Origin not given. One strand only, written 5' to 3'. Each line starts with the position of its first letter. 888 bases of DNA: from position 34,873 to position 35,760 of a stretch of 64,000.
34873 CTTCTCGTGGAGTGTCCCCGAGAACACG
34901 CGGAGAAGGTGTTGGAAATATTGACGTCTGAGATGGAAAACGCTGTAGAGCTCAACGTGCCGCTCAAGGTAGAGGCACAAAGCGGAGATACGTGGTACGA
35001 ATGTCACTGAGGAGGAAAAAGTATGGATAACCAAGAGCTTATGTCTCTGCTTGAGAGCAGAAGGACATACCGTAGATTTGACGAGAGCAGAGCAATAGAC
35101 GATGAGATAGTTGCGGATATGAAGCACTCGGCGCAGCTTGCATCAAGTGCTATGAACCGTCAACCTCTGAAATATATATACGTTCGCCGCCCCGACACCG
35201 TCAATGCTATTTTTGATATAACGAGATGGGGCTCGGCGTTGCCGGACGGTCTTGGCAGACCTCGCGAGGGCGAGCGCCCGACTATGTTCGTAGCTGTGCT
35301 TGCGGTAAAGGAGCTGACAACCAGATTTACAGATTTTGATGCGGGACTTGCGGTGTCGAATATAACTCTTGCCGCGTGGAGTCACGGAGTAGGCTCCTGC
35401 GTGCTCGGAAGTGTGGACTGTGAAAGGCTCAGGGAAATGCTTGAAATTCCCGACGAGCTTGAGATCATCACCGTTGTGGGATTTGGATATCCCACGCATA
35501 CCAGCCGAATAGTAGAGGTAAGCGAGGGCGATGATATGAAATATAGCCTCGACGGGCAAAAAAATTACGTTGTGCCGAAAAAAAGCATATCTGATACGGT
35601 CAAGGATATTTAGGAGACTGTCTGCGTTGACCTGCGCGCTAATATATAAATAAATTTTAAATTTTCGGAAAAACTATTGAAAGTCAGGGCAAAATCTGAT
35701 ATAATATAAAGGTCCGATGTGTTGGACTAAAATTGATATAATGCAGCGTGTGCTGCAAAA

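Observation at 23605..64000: Spacer-less perfect inverted duplication of at least 20.2 kb (giant palindrome) covering two thirds of the window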

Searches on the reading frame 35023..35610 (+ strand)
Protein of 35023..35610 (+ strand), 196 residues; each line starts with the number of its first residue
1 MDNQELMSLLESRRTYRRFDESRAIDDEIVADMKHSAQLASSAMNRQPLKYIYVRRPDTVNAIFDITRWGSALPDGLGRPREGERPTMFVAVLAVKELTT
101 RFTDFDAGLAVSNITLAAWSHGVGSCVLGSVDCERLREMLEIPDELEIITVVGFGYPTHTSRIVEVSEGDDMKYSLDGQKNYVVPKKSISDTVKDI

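Call 32: search_protein_families(library=pfam, proteins=[window:35023-35610:+], max_evalue=0.00001)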
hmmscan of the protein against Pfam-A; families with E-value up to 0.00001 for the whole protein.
window:35023-35610:+ (196 aa): 1 family
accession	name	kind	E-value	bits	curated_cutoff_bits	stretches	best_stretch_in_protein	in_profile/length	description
PF00881.29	Nitroreductase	-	1.9e-20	74.2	23.5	2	100-156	112-167/167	Nitroreductase family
